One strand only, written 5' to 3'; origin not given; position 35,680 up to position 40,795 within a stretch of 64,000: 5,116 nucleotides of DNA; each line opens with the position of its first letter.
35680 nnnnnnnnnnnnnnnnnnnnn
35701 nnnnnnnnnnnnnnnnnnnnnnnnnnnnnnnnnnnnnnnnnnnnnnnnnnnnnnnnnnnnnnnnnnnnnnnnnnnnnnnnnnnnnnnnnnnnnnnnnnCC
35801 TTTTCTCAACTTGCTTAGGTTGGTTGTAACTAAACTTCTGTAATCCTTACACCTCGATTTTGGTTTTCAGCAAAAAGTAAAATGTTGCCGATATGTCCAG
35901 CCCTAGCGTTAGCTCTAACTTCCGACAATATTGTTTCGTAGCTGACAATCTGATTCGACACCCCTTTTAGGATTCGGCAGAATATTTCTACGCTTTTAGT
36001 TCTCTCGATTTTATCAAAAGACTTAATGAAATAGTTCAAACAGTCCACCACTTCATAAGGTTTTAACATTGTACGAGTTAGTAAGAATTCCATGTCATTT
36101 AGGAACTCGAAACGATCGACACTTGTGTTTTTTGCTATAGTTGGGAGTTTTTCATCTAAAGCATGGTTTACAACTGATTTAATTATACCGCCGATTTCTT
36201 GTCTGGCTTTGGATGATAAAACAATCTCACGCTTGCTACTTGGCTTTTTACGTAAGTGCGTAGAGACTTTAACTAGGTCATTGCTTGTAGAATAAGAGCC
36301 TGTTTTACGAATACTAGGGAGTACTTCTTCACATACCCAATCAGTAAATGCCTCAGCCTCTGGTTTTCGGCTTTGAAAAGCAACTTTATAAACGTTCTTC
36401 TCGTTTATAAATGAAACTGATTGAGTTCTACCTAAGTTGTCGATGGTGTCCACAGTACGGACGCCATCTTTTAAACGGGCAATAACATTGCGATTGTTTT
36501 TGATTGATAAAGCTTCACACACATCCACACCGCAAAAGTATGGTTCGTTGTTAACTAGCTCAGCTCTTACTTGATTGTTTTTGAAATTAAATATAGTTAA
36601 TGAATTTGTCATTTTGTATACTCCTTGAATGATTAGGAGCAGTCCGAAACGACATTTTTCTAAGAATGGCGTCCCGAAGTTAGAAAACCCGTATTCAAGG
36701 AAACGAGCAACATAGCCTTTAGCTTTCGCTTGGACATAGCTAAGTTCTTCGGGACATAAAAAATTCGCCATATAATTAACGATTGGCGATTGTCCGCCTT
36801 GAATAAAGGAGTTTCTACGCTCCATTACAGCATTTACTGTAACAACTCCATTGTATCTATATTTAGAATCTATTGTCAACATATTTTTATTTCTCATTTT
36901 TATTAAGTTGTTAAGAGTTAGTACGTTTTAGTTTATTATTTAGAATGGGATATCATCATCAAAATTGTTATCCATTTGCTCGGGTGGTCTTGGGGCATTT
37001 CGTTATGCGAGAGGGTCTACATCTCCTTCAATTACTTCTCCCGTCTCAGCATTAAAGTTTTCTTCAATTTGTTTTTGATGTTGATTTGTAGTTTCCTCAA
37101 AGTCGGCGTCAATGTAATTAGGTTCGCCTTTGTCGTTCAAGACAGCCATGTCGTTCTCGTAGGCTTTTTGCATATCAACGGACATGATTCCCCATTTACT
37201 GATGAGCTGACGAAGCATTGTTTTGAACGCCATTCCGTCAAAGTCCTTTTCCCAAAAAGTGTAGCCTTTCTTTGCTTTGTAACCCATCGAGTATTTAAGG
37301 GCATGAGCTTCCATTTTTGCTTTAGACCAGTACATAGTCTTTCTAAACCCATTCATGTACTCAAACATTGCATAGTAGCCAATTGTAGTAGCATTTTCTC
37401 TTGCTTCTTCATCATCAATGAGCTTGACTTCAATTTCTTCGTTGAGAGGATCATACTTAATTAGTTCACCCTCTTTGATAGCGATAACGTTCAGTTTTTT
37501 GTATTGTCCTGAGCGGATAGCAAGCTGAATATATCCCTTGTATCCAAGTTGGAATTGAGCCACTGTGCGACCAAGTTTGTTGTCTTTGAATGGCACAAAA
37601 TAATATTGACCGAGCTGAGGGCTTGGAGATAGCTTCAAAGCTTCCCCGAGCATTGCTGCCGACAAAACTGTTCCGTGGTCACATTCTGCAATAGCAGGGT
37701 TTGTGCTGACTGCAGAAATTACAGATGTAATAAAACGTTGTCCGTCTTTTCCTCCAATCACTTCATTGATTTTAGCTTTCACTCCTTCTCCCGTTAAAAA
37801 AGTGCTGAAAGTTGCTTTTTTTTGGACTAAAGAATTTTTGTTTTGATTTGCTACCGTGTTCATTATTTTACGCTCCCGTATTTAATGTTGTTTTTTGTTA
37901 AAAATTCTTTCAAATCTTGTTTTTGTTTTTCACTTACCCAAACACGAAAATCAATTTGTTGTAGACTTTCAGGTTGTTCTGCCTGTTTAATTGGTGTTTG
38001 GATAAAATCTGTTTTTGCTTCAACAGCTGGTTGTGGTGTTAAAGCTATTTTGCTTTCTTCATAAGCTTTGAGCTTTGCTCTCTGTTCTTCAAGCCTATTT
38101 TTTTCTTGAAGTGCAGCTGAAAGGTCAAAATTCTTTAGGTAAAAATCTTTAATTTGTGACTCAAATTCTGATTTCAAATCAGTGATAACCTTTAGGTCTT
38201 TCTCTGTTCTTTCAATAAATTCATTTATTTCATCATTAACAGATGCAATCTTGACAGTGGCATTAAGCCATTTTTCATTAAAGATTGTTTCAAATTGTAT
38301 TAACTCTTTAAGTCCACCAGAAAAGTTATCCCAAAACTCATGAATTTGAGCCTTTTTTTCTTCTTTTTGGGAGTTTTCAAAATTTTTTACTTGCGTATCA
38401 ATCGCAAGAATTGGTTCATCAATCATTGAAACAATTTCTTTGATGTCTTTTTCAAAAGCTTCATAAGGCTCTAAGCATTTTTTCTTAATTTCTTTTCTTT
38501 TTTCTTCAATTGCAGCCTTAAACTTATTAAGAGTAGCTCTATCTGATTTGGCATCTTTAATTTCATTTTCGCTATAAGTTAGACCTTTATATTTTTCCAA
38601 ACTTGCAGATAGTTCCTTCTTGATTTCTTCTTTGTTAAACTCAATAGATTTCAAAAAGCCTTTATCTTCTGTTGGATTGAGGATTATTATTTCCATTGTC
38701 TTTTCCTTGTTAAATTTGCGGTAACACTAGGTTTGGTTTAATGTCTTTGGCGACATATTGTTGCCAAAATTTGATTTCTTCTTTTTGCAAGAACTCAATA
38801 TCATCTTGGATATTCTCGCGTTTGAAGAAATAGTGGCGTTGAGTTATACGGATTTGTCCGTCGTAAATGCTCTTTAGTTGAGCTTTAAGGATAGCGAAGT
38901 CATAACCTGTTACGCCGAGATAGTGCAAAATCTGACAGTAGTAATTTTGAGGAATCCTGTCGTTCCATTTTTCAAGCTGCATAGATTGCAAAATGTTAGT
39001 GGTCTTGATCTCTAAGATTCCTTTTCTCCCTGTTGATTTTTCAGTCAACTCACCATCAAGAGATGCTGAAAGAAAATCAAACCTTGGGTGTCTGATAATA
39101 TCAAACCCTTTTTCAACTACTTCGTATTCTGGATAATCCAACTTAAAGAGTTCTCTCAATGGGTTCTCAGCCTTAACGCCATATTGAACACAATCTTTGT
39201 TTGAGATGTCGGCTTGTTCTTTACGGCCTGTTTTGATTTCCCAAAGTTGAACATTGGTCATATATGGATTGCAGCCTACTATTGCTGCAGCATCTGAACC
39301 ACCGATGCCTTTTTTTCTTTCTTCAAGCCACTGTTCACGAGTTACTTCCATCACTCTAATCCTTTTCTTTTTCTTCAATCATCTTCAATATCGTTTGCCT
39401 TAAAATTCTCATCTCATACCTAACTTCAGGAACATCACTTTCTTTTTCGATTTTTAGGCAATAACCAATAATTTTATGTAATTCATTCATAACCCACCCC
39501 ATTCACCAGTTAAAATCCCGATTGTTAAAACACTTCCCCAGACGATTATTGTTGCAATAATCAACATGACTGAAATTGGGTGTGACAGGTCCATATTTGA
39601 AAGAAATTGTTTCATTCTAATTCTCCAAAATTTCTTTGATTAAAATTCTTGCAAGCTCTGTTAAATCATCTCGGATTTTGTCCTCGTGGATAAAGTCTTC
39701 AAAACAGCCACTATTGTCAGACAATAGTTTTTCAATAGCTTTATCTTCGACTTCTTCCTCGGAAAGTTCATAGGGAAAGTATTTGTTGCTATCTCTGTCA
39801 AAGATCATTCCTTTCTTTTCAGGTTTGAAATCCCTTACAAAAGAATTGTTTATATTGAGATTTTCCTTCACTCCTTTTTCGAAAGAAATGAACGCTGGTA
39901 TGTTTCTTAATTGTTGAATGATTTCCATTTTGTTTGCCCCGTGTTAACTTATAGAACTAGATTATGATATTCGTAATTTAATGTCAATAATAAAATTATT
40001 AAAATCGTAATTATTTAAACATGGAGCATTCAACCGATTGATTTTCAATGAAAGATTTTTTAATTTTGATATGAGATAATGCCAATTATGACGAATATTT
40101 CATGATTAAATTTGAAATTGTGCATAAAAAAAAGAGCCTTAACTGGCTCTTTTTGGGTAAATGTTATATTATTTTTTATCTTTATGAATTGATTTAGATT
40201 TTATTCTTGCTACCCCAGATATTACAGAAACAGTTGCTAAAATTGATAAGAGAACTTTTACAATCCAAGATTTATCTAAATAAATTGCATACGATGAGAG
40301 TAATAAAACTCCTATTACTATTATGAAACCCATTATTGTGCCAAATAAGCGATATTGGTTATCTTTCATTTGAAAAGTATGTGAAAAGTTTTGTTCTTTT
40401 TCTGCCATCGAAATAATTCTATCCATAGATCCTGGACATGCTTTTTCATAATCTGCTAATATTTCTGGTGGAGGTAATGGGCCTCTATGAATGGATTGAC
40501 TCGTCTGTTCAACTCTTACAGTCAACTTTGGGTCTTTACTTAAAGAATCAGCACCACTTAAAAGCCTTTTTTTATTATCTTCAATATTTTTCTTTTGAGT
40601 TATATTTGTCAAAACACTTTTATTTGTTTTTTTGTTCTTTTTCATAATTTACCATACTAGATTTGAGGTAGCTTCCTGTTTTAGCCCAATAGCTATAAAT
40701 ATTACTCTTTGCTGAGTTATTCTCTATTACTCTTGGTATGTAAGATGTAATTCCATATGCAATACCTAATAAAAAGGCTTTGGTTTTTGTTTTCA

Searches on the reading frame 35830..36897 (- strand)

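Call 58: search_protein_families(library=pfam, proteins=[window:35830-36897:-], max_evalue=0.001)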
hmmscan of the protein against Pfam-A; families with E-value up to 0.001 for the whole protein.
window:35830-36897:- (355 aa): 1 family
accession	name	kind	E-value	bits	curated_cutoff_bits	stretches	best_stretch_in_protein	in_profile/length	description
PF02498.22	Bro-N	-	2.8e-19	70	25.6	1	110-194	2-96/96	BRO family, N-terminal domain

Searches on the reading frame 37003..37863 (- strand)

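Call 58: search_protein_families(library=pfam, proteins=[window:37003-37863:-], max_evalue=0.001)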
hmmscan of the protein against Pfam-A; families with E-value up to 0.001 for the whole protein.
window:37003-37863:- (286 aa): 1 family
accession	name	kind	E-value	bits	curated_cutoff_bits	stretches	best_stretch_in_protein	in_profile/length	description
PF03837.19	RecT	-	3.9e-43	147.8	24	1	43-239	2-187/198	RecT family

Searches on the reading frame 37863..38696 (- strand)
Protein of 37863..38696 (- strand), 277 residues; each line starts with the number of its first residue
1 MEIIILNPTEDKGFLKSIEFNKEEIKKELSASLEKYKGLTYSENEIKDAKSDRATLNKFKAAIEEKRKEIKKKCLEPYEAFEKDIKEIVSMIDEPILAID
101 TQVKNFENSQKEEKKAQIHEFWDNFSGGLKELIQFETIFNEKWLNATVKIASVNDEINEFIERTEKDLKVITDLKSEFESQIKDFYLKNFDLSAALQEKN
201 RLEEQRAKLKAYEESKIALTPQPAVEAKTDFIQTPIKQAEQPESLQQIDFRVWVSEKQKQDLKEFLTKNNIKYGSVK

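Call 58: search_protein_families(library=pfam, proteins=[window:37863-38696:-], max_evalue=0.001)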
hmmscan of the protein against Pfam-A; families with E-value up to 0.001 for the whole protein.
window:37863-38696:- (277 aa): 1 family
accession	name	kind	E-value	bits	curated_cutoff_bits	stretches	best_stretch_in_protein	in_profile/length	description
PF07083.16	DUF1351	-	7e-34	117.9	27.8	1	17-201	10-194/210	Protein of unknown function (DUF1351)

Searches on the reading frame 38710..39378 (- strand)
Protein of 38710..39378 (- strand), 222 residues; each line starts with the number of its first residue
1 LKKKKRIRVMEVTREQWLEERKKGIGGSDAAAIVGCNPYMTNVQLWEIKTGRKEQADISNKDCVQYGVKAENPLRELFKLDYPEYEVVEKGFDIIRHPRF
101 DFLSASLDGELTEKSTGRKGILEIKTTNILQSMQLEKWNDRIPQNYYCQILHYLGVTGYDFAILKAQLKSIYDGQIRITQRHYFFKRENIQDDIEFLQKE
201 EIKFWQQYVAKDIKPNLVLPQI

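Call 58: search_protein_families(library=pfam, proteins=[window:38710-39378:-], max_evalue=0.001)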
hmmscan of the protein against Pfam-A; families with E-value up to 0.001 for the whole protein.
window:38710-39378:- (222 aa): 1 family
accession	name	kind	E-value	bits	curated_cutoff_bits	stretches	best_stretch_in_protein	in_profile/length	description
PF09588.16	YqaJ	-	3.1e-33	115.6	22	1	16-160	1-150/150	YqaJ-like viral recombinase domain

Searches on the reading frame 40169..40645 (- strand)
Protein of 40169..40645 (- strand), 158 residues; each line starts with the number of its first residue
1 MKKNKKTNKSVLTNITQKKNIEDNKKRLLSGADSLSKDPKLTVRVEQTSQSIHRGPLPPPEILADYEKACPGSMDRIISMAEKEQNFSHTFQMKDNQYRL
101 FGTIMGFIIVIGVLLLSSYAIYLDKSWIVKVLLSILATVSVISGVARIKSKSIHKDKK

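Call 58: search_protein_families(library=pfam, proteins=[window:40169-40645:-], max_evalue=0.001)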
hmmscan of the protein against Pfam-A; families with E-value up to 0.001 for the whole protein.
window:40169-40645:- (158 aa): 1 family
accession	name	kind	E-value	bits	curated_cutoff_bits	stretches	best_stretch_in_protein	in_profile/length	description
PF10097.14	DUF2335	-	2.4e-12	47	25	1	58-95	1-38/50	Predicted membrane protein (DUF2335)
